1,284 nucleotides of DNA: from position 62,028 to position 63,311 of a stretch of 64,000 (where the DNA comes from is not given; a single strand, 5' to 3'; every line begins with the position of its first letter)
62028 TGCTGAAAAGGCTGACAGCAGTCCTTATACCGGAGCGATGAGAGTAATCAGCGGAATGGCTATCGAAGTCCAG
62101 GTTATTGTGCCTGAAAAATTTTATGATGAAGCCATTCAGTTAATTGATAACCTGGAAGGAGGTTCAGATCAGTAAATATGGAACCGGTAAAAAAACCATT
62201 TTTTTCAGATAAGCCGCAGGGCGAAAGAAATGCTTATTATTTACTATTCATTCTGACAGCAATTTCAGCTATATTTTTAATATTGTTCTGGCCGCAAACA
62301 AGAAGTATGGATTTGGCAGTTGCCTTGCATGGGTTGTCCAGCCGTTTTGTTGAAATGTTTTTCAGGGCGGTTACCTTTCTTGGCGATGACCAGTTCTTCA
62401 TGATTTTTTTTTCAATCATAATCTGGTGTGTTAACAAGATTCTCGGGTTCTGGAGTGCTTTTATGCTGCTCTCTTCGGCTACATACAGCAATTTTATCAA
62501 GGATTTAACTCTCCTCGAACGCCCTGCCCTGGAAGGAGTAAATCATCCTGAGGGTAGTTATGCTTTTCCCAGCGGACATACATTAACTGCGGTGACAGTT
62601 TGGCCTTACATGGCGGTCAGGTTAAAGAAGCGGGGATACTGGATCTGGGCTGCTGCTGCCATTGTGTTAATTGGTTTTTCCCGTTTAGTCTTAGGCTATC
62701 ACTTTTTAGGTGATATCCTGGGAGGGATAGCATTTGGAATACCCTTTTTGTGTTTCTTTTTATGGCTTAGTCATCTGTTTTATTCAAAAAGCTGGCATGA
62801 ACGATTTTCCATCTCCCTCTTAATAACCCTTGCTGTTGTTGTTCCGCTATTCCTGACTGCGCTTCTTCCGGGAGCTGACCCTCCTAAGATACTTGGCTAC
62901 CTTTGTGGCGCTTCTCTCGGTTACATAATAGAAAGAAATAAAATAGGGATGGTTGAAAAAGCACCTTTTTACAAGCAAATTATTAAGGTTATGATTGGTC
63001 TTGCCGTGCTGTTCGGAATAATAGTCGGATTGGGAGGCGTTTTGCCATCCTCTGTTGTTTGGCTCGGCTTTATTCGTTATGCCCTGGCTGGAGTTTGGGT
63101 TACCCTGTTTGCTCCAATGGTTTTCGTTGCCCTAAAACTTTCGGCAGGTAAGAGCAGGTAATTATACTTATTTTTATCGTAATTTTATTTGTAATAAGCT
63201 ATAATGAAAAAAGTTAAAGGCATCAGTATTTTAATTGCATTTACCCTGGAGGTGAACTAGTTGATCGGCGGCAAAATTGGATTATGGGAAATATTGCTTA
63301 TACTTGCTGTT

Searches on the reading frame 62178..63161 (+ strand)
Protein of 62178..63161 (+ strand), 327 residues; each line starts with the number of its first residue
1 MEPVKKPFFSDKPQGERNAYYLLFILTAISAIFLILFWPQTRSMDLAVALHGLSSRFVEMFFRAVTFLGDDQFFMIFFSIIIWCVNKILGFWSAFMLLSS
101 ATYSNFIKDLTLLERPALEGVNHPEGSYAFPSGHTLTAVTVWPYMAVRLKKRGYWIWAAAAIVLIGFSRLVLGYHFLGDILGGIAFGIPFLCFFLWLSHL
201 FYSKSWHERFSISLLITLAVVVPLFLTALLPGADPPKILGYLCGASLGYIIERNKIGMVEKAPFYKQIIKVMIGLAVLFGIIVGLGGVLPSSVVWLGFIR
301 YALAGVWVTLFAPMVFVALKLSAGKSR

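Call 46: search_protein_families(library=pfam, proteins=[window:62178-63161:+], max_evalue=0.0001)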
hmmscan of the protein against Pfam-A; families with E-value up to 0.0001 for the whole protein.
window:62178-63161:+ (327 aa): 2 families
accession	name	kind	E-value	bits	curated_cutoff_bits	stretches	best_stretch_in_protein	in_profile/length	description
PF01569.27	PAP2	-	1.1e-15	58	27.2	1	92-198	4-125/130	PAP2 superfamily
PF14378.12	PAP2_3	-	5.6e-07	30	27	1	31-187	73-184/190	PAP2 superfamily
